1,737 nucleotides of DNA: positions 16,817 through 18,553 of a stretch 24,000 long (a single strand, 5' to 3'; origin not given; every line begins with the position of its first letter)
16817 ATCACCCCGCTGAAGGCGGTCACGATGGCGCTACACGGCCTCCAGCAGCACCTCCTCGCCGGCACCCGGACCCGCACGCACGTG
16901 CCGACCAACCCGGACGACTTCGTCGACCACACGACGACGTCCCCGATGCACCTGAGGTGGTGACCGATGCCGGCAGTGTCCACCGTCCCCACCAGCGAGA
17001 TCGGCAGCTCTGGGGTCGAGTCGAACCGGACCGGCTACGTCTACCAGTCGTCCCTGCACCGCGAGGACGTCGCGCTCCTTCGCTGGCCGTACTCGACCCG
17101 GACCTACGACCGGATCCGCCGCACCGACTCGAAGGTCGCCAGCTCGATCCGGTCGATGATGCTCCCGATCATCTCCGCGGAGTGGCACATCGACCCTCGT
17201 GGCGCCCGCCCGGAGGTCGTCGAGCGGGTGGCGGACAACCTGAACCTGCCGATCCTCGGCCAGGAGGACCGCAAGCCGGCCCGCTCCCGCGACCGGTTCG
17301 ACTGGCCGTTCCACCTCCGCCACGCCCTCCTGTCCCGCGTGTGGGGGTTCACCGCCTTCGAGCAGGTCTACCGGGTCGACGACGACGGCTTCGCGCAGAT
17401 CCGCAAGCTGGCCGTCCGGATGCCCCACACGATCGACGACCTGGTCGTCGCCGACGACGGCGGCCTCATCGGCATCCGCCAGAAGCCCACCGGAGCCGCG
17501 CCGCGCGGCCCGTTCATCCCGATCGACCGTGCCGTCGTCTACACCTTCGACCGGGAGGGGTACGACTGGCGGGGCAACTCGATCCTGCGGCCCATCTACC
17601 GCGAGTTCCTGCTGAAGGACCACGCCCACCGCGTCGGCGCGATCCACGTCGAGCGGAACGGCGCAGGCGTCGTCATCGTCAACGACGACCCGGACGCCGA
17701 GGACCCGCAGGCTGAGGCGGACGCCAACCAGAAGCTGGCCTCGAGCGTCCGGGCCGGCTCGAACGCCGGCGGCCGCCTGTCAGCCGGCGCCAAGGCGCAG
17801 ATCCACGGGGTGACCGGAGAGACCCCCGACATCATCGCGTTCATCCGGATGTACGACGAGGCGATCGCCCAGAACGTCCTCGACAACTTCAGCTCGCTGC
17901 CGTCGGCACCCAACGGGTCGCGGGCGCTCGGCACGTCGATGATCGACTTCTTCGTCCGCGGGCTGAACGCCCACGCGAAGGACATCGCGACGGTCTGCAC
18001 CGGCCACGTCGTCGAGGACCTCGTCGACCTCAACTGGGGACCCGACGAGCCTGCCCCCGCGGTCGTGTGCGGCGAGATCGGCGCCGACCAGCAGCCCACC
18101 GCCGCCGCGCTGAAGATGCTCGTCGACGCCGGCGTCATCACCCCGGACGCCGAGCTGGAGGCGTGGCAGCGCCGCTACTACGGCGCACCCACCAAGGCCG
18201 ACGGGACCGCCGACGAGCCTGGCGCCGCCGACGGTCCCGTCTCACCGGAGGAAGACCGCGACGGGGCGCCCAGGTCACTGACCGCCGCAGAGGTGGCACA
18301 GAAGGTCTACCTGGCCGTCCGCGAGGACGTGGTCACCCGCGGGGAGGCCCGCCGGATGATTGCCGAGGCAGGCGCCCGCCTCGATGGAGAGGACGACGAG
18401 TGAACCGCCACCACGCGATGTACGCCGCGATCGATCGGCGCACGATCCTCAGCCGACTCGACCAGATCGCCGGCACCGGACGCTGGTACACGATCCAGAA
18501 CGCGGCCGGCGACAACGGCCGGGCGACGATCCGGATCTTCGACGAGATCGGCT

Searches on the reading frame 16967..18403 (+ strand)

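Call 29: search_protein_families(library=pfam, proteins=[window:16967-18403:+], max_evalue=0.001)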
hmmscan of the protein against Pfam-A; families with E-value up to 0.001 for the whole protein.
window:16967-18403:+ (478 aa): 2 families
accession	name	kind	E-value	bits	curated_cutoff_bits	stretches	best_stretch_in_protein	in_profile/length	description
PF06074.18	Portal_Mu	-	7.9e-46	157.4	23.9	1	46-397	3-327/336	Portal protein of Mu bacteriophage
PF21919.2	P23-45_portal_barrel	-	2e-06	27.1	27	1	42-364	54-372/448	Phage P23-45 portal protein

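Call 30: search_protein_families(library=phrogs, proteins=[window:16967-18403:+], max_evalue=0.00001)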
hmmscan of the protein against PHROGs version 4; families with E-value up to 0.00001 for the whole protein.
window:16967-18403:+ (478 aa): 1 family
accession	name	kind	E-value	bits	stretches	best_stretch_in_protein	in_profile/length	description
phrog_113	-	head and packaging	1.2e-68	233.4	1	6-445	31-437/1272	portal protein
